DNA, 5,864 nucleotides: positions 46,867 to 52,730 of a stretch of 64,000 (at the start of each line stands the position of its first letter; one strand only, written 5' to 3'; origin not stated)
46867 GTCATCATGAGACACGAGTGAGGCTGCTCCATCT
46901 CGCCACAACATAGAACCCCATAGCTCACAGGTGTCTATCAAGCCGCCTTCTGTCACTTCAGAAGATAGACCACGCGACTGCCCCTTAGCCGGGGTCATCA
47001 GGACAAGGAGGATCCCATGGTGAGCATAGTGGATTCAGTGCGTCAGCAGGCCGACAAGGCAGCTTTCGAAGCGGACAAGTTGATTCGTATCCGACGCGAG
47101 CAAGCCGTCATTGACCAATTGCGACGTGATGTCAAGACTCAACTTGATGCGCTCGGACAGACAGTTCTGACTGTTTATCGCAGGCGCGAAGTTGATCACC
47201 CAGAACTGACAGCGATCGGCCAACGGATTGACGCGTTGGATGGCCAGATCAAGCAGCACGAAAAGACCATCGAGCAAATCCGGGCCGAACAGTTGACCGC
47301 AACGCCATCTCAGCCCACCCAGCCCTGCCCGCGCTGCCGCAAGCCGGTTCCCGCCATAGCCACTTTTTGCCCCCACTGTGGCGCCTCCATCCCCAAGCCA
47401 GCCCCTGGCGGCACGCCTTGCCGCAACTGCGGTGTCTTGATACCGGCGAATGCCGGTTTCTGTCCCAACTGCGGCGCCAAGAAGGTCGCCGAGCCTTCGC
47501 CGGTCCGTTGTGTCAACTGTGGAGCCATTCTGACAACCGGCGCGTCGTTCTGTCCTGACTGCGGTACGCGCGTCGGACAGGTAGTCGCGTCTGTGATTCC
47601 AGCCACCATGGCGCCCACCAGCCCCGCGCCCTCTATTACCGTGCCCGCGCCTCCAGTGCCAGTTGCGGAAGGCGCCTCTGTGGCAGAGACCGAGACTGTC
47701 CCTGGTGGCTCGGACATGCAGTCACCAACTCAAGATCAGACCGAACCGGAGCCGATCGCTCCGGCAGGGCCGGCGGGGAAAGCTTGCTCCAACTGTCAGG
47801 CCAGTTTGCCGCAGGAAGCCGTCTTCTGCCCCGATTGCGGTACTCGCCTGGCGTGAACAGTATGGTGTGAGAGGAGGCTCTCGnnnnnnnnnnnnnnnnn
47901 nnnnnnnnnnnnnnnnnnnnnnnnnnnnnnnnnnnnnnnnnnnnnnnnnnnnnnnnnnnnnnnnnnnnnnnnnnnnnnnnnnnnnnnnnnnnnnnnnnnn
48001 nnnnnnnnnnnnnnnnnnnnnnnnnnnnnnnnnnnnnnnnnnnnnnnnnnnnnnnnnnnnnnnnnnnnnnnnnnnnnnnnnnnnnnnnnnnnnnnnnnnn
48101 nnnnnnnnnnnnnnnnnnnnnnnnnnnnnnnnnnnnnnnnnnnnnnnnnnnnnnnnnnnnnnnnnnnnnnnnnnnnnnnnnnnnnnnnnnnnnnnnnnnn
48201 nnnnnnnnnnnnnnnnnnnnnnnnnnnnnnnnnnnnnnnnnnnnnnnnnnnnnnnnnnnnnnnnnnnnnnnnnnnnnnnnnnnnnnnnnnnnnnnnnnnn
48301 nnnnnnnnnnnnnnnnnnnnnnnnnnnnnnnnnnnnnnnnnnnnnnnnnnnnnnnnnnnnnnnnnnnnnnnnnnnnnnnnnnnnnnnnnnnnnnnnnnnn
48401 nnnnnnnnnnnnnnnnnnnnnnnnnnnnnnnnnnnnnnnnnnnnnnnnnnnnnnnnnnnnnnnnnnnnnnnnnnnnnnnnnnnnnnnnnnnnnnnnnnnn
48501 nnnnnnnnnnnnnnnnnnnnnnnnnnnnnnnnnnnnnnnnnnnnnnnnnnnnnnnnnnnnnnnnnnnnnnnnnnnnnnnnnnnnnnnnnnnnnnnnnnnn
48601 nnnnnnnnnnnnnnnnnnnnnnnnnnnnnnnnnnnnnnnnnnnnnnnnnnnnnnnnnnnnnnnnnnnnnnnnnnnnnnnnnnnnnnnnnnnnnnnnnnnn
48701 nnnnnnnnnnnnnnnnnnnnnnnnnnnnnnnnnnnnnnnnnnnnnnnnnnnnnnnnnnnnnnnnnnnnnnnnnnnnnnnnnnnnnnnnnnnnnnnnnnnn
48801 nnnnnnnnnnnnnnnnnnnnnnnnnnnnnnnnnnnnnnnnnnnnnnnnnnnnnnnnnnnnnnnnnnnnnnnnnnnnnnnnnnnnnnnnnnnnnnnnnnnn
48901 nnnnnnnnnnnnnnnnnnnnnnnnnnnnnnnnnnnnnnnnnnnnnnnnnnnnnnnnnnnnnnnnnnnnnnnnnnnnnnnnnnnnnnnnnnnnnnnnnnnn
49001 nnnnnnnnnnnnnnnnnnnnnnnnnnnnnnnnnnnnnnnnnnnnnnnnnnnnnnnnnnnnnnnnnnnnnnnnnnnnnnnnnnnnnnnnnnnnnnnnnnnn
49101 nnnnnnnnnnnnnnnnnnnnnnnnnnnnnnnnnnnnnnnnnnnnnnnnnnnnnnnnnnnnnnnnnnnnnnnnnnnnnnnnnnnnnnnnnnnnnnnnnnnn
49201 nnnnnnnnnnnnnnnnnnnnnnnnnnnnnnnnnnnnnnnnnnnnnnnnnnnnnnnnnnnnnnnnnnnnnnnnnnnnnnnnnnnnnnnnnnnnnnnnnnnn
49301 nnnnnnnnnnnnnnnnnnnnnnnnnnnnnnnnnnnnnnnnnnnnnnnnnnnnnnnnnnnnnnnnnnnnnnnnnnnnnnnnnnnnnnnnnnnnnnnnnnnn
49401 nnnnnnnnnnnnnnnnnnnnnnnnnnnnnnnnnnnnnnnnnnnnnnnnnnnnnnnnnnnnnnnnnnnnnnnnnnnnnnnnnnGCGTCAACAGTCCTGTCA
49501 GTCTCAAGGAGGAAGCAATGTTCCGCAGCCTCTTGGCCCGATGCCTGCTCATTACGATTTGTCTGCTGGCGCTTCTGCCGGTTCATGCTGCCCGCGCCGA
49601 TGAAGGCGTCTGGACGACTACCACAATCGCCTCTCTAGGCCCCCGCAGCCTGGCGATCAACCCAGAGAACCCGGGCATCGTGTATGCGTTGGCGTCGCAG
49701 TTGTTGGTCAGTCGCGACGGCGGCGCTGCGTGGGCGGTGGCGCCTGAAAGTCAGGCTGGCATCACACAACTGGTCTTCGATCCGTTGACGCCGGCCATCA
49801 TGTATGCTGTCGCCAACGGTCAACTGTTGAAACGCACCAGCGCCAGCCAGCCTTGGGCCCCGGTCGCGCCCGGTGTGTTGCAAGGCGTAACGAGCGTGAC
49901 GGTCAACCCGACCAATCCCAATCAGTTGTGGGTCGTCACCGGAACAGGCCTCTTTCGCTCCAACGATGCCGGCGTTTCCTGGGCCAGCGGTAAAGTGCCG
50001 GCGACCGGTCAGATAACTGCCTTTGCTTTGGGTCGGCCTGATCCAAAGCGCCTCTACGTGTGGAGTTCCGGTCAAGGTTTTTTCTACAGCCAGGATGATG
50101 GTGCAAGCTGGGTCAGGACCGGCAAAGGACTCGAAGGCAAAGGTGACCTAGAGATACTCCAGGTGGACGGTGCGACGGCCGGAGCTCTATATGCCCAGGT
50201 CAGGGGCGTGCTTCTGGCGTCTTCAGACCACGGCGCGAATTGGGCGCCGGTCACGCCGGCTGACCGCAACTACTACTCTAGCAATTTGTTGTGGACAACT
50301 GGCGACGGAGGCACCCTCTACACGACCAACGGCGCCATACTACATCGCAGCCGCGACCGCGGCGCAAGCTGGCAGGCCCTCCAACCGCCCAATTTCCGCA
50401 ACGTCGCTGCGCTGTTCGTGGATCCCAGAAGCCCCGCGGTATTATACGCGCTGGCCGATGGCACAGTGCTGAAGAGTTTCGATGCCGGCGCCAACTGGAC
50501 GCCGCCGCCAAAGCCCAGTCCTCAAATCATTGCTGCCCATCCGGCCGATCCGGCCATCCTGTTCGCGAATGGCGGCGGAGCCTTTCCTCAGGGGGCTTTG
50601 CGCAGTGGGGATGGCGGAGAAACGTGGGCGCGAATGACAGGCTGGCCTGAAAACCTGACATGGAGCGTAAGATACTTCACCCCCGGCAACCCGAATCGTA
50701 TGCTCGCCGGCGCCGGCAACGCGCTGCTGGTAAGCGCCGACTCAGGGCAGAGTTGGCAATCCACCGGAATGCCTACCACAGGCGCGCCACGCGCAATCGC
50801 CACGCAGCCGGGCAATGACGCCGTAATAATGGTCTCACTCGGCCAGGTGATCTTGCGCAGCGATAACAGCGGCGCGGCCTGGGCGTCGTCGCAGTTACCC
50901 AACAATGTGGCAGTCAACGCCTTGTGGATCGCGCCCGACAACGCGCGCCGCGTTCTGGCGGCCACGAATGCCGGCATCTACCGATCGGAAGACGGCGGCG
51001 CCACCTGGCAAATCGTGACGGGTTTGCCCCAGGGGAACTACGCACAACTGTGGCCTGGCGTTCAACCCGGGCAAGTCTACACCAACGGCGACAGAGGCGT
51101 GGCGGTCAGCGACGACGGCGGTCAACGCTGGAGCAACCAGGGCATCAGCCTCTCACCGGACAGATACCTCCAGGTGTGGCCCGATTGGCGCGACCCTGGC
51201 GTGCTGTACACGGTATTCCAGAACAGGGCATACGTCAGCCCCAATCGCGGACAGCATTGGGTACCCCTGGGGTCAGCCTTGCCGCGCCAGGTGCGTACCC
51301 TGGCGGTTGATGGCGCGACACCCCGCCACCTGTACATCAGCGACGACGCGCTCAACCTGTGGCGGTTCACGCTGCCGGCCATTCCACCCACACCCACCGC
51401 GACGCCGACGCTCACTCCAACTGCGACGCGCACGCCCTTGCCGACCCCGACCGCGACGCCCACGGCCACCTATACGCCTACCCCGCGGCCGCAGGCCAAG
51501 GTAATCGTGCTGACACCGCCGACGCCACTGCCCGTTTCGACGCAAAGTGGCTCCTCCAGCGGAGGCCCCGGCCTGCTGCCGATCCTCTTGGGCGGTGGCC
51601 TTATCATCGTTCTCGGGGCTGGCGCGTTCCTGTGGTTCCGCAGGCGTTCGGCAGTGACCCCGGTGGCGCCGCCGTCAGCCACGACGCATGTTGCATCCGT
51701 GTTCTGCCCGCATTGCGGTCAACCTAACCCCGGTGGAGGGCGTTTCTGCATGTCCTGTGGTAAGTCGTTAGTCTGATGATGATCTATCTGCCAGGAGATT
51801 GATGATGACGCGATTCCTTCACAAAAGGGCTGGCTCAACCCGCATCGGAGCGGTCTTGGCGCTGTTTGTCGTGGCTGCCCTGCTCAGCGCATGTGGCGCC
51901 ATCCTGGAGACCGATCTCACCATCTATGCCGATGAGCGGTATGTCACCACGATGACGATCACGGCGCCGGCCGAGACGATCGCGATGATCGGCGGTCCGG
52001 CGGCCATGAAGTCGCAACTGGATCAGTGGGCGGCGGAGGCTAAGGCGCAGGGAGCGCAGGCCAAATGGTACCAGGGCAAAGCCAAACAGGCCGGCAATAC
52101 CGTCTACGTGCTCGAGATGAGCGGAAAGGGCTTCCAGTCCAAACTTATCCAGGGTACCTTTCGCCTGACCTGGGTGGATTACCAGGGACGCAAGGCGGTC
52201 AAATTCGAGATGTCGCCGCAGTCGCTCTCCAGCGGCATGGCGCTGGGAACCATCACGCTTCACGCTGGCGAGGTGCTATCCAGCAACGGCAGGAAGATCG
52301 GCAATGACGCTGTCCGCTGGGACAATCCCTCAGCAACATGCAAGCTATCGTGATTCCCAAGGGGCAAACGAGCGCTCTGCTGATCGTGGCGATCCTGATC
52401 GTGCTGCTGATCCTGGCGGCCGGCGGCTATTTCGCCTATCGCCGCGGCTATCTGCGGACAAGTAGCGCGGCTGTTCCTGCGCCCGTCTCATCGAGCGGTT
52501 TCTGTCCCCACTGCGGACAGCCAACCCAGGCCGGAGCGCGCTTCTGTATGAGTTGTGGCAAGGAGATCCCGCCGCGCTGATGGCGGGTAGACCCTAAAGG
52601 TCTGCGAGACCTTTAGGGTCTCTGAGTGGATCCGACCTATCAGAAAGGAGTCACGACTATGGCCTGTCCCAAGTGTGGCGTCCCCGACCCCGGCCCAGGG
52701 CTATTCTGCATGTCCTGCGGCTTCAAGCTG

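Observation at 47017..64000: ~17-kb co-directional 16-gene cluster built around cytoplasmic zinc ribbons, extracytoplasmic beta-propellers and a HerA/VirB4-class ATPase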

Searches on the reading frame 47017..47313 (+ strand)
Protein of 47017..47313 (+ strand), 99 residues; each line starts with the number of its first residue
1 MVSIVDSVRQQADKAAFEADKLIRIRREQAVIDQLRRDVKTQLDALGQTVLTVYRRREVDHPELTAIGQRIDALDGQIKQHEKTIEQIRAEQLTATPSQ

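Call 93: search_solved_structures(query=window:47017-47313:+, max_evalue=10)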
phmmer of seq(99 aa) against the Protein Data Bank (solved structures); distinct sequences matched with E-value up to 10: 5.
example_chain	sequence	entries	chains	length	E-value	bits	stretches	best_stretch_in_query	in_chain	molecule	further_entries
4lin_A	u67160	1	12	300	0.13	15.8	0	22-91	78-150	Tail needle protein gp26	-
2poh_A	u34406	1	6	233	0.45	14.1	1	22-96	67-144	Head completion protein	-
4zkp_A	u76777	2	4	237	0.48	14.1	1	22-96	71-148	Tail needle protein gp26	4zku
3c9i_A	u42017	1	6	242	0.51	14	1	22-96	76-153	Tail needle protein gp26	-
6ek7_A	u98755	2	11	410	0.91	13.2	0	38-90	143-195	YaxA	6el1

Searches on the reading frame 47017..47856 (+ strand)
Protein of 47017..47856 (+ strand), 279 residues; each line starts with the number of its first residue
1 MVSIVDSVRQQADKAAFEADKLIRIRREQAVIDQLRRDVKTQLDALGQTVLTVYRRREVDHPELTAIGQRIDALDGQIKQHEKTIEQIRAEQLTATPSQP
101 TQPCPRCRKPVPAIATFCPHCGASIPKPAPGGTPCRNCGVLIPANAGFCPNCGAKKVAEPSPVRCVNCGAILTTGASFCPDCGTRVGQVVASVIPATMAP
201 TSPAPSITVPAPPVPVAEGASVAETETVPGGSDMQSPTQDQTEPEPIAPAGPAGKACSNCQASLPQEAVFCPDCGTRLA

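Call 4: search_protein_families(library=pfam, proteins=[window:47017-47856:+], max_evalue=0.01)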
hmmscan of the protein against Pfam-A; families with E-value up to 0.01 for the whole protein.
window:47017-47856:+ (279 aa): 12 families
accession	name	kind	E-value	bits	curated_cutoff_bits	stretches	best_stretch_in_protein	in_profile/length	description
PF13240.11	Zn_Ribbon_1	-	5.6e-26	90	25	4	104-124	2-22/23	zinc-ribbon domain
PF12773.13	DZR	-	1.4e-21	76.8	27.3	3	104-153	1-45/45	Double zinc ribbon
PF13248.11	Zn_ribbon_3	-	8.2e-18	63.6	27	3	163-185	3-25/26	zinc-ribbon domain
PF17032.10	Zn_ribbon_15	-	1.4e-14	55.1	28.9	2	254-275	52-73/73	zinc-ribbon family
PF18912.6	DZR_2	-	1.9e-08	34.4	27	0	162-186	7-31/56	Double zinc ribbon domain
PF10571.15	UPF0547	-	2.2e-08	34.5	29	1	104-122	3-21/26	Uncharacterised protein family UPF0547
PF24460.1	DUF7575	-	1.1e-07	31.5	28.5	1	101-125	3-27/28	Domain of unknown function (DUF7575)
PF07191.17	Zn_ribbon_6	-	3.7e-07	30.5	25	1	149-189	3-42/67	Double zinc ribbon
PF24463.1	DUF7577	-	1.5e-05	24.9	28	0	133-154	3-24/27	Domain of unknown function (DUF7577)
PF01155.25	HypA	-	0.00025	21.5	28.9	0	160-189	68-99/112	Hydrogenase/urease nickel incorporation, metallochaperone, hypA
PF10005.14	Zn_ribbon_DZR_6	-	0.0059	17.7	23.4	0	164-192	3-31/93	zinc-ribbon domain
PF18073.7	Zn_ribbon_LapB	-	0.0061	16.7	25.7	1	135-154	3-22/28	Rubredoxin metal binding domain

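Call 8: search_protein_families(library=ncbifam, proteins=[window:47017-47856:+], max_evalue=0.01)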
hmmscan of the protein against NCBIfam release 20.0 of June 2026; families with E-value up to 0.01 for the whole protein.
window:47017-47856:+ (279 aa): 3 families
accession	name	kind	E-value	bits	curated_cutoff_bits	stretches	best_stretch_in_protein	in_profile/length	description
NF011149.0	PRK14559.1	equivalog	1.4e-06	27.4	374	2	135-201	4-60/642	serine/threonine phosphatase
NF049953.1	ribbon_DG_selen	exception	0.0049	16.8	130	0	162-185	147-170/172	zinc ribbon-containing (seleno)protein DG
NF005651.0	PRK07418.1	subfamily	0.006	14.8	942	0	255-278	594-617/617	acetolactate synthase large subunit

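Call 9: search_protein_families(library=padloc, proteins=[window:47017-47856:+], max_evalue=0.01)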
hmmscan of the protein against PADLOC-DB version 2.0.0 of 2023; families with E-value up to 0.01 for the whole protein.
window:47017-47856:+ (279 aa): 0 families

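Call 87: search_protein_families(library=phrogs, proteins=[window:47017-47853:+], max_evalue=0.01)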
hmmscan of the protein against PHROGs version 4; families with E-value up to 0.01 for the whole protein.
window:47017-47853:+ (279 aa): 14 families
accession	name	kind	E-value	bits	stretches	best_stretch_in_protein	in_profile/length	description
phrog_2546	-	unknown function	1.6e-12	49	1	163-188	1-26/180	-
phrog_10714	-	unknown function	5.9e-09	37.1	1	59-125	36-99/109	-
phrog_8436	-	unknown function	6.4e-08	33.7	1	93-126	55-88/110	-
phrog_38469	-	unknown function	2.6e-06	28.4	1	134-186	215-263/272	-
phrog_16989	-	moron, auxiliary metabolic gene and host takeover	9.1e-06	26.7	1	135-157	9-31/122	membrane protein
phrog_9700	-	unknown function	1.3e-05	25.3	1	135-187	9-65/483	-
phrog_14275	-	unknown function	5.6e-05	23.9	0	134-156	5-27/178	-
phrog_6586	-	unknown function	8.8e-05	23.4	0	163-186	4-27/129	-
phrog_19315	-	unknown function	0.00014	22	1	94-155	250-310/348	-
phrog_10292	-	unknown function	0.00017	22.6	0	135-155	6-26/136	-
phrog_4852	-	unknown function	0.0013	19.5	0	102-135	14-49/194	-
phrog_32168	-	unknown function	0.0014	19.8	0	256-276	4-24/63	-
phrog_21525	-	unknown function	0.0028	19.2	0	255-278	72-103/108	-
phrog_16564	-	unknown function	0.0075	17.1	0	95-124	88-117/154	-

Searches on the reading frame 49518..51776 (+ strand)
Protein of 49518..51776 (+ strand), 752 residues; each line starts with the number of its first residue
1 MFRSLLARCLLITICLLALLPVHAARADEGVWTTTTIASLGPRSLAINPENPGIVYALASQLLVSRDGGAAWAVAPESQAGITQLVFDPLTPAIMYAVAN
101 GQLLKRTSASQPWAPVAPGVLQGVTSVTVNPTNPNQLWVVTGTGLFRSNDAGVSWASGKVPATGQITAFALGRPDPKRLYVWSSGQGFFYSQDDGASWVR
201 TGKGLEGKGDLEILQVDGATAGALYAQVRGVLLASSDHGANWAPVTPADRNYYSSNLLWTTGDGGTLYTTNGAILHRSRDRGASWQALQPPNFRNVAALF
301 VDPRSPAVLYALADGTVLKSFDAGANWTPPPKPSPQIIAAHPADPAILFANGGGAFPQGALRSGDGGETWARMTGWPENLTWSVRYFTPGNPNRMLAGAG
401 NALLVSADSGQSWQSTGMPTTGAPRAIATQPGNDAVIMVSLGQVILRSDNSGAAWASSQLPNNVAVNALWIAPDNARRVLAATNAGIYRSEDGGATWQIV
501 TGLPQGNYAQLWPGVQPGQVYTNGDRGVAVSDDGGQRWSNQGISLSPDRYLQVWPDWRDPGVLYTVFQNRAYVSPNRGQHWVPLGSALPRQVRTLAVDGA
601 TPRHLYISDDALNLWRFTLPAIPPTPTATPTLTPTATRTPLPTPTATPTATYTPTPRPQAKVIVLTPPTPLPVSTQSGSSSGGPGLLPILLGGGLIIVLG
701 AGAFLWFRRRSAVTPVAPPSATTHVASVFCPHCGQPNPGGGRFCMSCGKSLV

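Call 4: search_protein_families(library=pfam, proteins=[window:49518-51776:+], max_evalue=0.01)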
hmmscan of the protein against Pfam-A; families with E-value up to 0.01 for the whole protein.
window:49518-51776:+ (752 aa): 10 families
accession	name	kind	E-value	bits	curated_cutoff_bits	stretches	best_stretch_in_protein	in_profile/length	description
PF15902.12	Sortilin-Vps10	-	4e-28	98.8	33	6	145-246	3-113/446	Sortilin, neurotensin receptor 3,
PF02012.26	BNR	-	9.1e-16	55.7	27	0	488-498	1-11/12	BNR/Asp-box repeat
PF14870.12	PSII_BNR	-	9.4e-13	48.5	27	3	395-499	32-139/303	Photosynthesis system II assembly factor YCF48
PF13088.12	BNR_2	-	1.2e-07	31.8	31.4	0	165-283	105-246/277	BNR repeat-like domain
PF13240.11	Zn_Ribbon_1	-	2.3e-05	24.5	25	1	729-751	1-23/23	zinc-ribbon domain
PF12217.14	End_beta_propel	-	4.3e-05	23.1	24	0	252-293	198-237/367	Catalytic beta propeller domain of bacteriophage endosialidase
PF24463.1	DUF7577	-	0.00014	21.8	28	1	727-751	2-26/27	Domain of unknown function (DUF7577)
PF15899.11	BNR_6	-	0.00024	21.3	27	0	487-497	1-11/14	BNR-Asp box repeat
PF12773.13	DZR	-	0.00042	20.9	27.3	1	730-751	1-22/45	Double zinc ribbon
PF13810.12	DUF4185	-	0.0026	17.5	39.5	0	527-576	128-170/309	Domain of unknown function (DUF4185)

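Call 8: search_protein_families(library=ncbifam, proteins=[window:49518-51776:+], max_evalue=0.01)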
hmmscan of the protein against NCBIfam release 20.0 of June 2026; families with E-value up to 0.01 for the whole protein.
window:49518-51776:+ (752 aa): 4 families
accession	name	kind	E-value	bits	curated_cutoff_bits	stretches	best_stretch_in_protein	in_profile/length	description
NF045728.1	glycosyl_F510_1955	equivalog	2.4e-59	200.6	175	7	403-542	74-214/246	F510_1955 family glycosylhydrolase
NF010237.0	PRK13684.1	equivalog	4e-12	45.8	326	2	392-506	57-173/334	photosynthesis system II assembly factor Ycf48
NF053688.1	BamI_Bacteroidota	equivalog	6.4e-05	22.4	370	0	95-200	175-283/452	BamI family beta-barrel-assembly machinery protein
NF045510.1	4Cys_prefix_kin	domain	0.01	16.1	24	0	731-751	5-26/26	4-Cys prefix domain-containing protein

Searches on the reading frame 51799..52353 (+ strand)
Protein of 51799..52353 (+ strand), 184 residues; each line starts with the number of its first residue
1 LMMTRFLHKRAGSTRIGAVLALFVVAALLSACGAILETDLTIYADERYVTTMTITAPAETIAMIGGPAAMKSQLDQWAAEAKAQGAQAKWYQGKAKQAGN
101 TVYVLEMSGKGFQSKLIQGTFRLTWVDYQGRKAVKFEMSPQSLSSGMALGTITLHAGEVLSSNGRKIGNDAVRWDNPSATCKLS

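Call 4: search_protein_families(library=pfam, proteins=[window:51799-52353:+], max_evalue=0.01)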
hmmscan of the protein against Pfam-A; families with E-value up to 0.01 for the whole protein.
window:51799-52353:+ (184 aa): 1 family
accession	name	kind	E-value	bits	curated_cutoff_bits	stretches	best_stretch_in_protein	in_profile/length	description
PF21946.1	LppM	-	0.00088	20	27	1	37-177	3-141/153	LppM domain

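Call 8: search_protein_families(library=ncbifam, proteins=[window:51799-52353:+], max_evalue=0.01)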
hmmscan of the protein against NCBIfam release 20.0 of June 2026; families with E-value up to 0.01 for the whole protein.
window:51799-52353:+ (184 aa): 0 families

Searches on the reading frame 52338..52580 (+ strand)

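Call 4: search_protein_families(library=pfam, proteins=[window:52338-52580:+], max_evalue=0.01)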
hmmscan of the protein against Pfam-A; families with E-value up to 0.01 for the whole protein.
window:52338-52580:+ (80 aa): 9 families
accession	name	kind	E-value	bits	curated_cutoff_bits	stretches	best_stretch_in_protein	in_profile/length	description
PF13240.11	Zn_Ribbon_1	-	2.2e-08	34.1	25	1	55-76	1-22/23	zinc-ribbon domain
PF13248.11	Zn_ribbon_3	-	4.5e-06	26.4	27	1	56-77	5-26/26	zinc-ribbon domain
PF12773.13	DZR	-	7.5e-06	26.5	27.3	1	56-77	1-22/45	Double zinc ribbon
PF24463.1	DUF7577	-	0.00014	21.8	28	1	55-78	4-27/27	Domain of unknown function (DUF7577)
PF24460.1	DUF7575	-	0.00039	20.2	28.5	1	56-77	6-27/28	Domain of unknown function (DUF7575)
PF17032.10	Zn_ribbon_15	-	0.0015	19.7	28.9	1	45-74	44-73/73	zinc-ribbon family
PF14803.11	Zn_ribbon_Nudix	-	0.0043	17.4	25.6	0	55-64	2-11/34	Nudix N-terminal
PF18912.6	DZR_2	-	0.0052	17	27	1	56-77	10-31/56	Double zinc ribbon domain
PF16919.11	PknG_rubred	-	0.0091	16.4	28.5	0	49-62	54-67/74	Protein kinase G rubredoxin domain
